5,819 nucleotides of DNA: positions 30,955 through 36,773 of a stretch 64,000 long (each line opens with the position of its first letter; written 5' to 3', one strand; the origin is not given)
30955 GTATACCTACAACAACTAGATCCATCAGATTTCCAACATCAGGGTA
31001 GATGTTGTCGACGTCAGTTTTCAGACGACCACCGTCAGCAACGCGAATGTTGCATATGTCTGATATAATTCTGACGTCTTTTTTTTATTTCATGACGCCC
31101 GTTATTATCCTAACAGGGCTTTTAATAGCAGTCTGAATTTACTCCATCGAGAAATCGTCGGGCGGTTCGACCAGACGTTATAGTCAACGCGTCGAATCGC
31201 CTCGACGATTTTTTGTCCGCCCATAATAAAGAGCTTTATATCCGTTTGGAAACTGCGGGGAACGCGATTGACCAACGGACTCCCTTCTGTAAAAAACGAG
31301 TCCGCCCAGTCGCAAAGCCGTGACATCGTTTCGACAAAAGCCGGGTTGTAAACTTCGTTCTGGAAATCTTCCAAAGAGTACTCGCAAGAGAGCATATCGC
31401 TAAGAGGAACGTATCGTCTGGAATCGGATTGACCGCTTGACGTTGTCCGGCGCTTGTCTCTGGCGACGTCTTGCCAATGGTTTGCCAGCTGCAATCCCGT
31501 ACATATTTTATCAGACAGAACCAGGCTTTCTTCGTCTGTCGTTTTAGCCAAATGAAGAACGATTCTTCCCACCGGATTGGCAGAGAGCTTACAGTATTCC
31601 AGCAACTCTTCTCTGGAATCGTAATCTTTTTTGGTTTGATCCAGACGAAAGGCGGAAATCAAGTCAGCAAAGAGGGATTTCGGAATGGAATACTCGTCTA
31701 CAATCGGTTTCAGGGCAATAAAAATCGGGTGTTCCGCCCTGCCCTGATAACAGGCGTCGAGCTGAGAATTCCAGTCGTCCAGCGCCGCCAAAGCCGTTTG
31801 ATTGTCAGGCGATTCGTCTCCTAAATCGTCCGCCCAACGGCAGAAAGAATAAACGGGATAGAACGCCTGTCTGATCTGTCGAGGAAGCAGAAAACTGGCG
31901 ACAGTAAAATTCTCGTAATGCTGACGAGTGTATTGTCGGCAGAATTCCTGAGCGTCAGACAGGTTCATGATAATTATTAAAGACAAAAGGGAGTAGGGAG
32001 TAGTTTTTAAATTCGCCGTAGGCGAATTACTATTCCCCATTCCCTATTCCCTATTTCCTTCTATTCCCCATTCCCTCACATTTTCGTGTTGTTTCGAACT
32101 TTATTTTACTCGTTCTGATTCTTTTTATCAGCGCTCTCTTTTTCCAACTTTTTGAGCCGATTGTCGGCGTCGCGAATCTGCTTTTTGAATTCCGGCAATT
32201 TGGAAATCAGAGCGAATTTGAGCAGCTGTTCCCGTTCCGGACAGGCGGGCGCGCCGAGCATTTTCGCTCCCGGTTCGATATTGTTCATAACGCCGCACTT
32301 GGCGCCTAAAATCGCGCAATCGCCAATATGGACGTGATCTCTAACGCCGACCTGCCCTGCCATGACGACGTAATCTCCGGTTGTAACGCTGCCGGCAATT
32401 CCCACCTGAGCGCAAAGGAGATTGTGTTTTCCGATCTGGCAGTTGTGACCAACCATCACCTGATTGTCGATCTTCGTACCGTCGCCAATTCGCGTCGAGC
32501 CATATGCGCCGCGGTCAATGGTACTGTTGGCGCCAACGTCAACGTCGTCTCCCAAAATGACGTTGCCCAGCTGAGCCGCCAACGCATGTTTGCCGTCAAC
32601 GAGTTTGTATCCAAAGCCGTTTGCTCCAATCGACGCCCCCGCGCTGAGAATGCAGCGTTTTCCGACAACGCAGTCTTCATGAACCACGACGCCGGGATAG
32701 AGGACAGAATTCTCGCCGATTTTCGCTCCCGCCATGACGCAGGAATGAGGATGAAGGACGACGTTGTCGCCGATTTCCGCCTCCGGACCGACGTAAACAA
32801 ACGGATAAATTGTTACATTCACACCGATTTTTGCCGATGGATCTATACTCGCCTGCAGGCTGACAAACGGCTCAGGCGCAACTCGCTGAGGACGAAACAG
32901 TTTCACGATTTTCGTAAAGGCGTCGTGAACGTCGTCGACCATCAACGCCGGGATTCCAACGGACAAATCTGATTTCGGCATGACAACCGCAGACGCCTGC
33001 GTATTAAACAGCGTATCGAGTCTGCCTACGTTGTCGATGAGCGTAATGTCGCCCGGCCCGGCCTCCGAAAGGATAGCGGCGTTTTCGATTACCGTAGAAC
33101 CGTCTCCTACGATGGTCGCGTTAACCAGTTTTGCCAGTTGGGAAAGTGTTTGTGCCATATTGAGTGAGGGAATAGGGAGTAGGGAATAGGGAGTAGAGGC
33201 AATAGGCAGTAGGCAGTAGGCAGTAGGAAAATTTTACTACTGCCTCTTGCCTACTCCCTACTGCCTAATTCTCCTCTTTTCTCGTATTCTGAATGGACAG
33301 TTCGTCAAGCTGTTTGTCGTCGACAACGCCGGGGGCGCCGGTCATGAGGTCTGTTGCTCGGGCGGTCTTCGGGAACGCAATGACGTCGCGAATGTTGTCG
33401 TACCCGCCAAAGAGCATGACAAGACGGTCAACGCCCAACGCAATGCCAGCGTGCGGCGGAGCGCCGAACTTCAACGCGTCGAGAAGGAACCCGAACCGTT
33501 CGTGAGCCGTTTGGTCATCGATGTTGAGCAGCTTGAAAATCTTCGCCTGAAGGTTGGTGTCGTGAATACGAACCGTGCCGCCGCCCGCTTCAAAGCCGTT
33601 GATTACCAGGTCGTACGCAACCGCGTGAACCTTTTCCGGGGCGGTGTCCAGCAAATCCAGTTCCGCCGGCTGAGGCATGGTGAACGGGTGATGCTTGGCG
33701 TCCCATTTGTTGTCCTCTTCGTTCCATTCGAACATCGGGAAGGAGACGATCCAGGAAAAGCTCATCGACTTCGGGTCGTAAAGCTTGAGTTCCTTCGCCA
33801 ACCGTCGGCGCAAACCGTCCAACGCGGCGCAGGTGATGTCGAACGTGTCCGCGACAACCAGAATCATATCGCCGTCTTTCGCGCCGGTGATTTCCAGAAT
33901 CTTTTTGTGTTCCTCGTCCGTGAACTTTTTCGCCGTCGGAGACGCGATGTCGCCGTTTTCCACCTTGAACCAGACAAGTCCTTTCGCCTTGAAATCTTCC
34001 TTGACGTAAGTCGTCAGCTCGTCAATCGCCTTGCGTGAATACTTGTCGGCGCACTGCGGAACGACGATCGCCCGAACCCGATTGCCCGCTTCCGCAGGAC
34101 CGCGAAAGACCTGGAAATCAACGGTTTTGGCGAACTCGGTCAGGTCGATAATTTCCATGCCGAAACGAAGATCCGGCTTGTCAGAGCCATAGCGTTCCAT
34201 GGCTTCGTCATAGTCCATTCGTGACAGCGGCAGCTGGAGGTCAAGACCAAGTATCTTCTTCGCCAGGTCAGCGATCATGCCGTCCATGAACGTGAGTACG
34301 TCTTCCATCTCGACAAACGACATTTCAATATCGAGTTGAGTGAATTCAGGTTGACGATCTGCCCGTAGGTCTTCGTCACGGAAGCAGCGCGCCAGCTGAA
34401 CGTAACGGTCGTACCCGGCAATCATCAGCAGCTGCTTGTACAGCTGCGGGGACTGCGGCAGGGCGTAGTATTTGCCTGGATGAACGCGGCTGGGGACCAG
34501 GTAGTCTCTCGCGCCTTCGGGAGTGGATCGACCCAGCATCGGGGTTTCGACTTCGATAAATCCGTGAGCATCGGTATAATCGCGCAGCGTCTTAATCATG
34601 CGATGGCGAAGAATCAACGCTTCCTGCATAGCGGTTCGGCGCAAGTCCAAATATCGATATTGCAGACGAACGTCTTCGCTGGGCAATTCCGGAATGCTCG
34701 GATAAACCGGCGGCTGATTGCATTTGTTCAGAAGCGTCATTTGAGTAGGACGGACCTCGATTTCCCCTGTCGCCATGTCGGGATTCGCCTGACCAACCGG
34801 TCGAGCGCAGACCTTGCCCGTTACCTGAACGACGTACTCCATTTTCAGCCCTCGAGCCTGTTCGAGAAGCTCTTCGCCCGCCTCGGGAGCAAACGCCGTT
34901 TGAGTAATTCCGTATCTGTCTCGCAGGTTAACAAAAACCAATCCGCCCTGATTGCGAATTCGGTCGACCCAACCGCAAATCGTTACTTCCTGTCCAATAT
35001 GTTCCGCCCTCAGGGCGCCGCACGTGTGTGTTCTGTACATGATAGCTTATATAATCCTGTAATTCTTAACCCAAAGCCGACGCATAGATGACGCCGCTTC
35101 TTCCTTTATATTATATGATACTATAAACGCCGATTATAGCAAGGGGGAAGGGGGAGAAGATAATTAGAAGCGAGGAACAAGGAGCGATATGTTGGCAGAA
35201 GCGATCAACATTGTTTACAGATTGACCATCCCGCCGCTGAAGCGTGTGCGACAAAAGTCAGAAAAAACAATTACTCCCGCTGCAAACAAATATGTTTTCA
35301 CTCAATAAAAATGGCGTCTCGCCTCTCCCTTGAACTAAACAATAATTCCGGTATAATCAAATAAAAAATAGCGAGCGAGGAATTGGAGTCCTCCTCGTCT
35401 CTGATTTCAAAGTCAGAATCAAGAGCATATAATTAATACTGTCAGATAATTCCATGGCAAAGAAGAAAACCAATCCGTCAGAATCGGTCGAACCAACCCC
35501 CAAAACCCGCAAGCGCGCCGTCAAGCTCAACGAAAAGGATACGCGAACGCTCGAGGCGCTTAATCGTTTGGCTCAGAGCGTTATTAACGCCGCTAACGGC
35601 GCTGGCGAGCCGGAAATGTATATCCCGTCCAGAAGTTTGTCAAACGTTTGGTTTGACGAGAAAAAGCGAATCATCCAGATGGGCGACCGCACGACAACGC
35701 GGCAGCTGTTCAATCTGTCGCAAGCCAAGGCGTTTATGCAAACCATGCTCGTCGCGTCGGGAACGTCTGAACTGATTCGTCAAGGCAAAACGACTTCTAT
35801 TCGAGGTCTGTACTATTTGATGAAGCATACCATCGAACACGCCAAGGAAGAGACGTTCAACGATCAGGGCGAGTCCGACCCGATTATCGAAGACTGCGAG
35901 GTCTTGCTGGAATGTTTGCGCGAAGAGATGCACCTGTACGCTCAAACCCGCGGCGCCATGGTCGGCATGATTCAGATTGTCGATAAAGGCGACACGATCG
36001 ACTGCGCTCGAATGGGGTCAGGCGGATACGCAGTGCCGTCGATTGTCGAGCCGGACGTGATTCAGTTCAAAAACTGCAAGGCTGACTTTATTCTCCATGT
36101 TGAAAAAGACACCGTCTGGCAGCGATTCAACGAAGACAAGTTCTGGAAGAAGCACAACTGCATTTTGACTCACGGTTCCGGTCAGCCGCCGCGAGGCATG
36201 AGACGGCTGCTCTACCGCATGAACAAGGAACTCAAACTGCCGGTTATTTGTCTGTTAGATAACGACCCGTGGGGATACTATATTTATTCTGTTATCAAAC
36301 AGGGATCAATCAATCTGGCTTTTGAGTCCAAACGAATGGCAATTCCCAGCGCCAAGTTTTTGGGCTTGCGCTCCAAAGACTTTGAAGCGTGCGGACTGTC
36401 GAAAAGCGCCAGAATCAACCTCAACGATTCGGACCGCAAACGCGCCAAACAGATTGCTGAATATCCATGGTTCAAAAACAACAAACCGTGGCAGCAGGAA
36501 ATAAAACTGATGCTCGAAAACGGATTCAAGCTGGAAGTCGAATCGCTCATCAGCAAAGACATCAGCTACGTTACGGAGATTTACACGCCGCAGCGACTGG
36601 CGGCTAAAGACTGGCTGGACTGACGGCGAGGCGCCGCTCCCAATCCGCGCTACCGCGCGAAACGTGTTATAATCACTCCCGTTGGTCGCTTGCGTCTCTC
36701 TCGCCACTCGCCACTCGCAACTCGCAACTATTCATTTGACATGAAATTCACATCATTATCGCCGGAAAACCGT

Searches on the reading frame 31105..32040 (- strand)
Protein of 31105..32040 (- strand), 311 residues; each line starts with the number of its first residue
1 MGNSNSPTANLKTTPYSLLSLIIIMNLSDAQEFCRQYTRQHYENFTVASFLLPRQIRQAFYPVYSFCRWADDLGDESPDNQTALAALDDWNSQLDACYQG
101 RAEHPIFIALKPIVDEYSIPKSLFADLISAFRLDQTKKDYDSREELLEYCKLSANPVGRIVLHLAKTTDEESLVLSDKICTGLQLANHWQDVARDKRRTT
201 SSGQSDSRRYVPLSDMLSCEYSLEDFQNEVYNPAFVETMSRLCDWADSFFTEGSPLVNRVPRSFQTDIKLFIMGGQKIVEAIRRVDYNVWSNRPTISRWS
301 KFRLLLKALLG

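Call 57: search_protein_families(library=pfam, proteins=[window:31105-32040:-], max_evalue=0.00001)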
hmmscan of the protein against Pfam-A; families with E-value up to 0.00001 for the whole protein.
window:31105-32040:- (311 aa): 1 family
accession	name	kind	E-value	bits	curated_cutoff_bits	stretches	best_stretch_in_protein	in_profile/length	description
PF00494.24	SQS_PSY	-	6.6e-59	200.2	26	1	39-299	2-262/263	Squalene/phytoene synthase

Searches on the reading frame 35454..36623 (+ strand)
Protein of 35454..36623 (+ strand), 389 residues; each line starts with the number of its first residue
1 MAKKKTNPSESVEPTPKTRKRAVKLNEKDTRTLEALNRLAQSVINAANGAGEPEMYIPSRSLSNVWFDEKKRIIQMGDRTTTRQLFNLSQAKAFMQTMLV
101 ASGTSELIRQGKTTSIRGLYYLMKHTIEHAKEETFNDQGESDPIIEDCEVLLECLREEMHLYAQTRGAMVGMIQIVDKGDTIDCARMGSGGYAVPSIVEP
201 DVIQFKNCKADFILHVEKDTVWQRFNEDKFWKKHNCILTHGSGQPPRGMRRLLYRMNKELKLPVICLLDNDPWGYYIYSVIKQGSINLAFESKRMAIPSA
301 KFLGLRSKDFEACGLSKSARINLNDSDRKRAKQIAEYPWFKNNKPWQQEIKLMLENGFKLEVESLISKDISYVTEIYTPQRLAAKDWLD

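Call 57: search_protein_families(library=pfam, proteins=[window:35454-36623:+], max_evalue=0.00001)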
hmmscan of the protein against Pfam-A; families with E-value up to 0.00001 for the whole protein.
window:35454-36623:+ (389 aa): 3 families
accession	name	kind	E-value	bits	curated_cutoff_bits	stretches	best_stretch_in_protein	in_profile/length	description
PF21180.3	TOP6A-Spo11_Toprim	-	3.2e-59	200.2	24.1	1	212-382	1-170/170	Topoisomerase 6 subunit A/Spo11, Toprim domain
PF04406.19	TP6A_N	-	3.5e-15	56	26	1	92-161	1-62/62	Type IIB DNA topoisomerase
PF20768.2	Topo_VI_alpha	-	2.9e-07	30.6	23.6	1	167-208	5-49/50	All-beta domain in DNA topoisomerase VI alpha subunit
